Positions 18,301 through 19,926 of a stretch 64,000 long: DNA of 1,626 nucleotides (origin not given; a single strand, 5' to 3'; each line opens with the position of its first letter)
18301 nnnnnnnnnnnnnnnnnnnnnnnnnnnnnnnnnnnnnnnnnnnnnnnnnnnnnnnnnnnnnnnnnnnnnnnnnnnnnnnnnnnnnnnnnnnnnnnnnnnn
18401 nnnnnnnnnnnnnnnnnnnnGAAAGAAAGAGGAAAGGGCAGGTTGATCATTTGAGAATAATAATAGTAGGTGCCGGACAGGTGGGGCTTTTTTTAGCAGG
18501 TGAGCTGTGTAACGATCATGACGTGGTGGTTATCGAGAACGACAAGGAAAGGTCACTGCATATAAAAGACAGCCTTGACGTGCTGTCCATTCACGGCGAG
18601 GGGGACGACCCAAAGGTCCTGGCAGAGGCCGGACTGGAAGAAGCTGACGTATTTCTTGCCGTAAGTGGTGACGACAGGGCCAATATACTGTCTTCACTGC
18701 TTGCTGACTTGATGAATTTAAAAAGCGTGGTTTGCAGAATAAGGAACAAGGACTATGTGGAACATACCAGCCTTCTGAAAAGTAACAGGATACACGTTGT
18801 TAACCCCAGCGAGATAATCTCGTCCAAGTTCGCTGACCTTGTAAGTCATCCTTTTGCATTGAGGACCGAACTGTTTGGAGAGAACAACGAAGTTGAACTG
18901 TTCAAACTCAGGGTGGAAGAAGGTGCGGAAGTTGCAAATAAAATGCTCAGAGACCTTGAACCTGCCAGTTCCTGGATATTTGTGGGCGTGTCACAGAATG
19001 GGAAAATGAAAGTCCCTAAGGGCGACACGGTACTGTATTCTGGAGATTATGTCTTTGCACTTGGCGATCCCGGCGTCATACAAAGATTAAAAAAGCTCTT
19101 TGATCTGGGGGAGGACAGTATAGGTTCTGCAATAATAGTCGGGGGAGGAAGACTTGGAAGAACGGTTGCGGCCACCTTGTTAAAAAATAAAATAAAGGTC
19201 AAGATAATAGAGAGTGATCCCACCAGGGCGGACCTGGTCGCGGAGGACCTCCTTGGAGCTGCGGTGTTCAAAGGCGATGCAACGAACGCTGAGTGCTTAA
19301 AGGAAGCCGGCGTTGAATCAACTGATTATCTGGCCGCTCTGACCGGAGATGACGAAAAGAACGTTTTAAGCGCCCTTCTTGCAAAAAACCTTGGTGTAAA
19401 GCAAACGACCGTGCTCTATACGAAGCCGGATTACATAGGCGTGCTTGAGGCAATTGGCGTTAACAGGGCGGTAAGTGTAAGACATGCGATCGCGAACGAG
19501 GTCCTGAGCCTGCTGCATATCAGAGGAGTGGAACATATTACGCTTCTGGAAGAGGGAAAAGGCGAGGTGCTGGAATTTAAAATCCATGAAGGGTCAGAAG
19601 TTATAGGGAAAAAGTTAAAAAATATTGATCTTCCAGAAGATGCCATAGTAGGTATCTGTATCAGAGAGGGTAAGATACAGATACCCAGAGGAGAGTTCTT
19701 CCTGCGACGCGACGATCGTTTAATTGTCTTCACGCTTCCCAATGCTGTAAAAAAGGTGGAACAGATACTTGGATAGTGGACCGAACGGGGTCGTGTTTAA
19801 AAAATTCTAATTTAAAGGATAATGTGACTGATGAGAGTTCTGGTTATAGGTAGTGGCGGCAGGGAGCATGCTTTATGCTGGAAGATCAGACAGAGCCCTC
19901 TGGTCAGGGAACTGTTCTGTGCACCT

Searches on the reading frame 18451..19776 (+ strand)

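Call 52: search_protein_families(library=pfam, proteins=[window:18451-19776:+], max_evalue=0.001)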
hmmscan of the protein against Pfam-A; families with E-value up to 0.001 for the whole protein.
window:18451-19776:+ (441 aa): 13 families
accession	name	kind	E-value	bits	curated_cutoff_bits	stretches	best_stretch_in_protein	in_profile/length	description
PF02254.24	TrkA_N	-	1.1e-49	168.1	23.8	2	228-342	2-115/116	TrkA-N domain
PF02080.26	TrkA_C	-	3.2e-25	88.3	27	2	373-441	1-71/71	TrkA-C domain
PF03807.23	F420_oxidored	-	4e-08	34.2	21.6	0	3-94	2-89/94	NADP oxidoreductase coenzyme F420-dependent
PF02558.23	ApbA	-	6.5e-07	29.5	22.2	0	3-61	1-57/150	Ketopantoate reductase PanE/ApbA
PF13460.12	NAD_binding_10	-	2.7e-06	27.8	27.2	0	232-301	3-72/184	NAD(P)H-binding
PF03435.24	Sacchrp_dh_NADP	-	8.4e-06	26.6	25.1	0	3-74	1-78/129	Saccharopine dehydrogenase NADP binding domain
PF13450.12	NAD_binding_8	-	1.4e-05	25.8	21.9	0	5-33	1-30/68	NAD(P)-binding Rossmann-like domain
PF01266.30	DAO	-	6.8e-05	23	27.9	0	2-31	1-31/353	FAD dependent oxidoreductase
PF13241.12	NAD_binding_7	-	7.4e-05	23.7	22.1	0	227-305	10-76/104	Putative NAD(P)-binding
PF05368.20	NmrA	-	0.00014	22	27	0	228-299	7-78/298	NmrA-like family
PF01946.23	Thi4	-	0.00016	21.4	26.2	0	227-315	20-109/235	Thi4 family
PF01494.25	FAD_binding_3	-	0.00017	21.4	22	0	3-36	4-38/349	FAD binding domain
PF01488.26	Shikimate_DH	-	0.00018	22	24.3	0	226-270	14-59/138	Shikimate / quinate 5-dehydrogenase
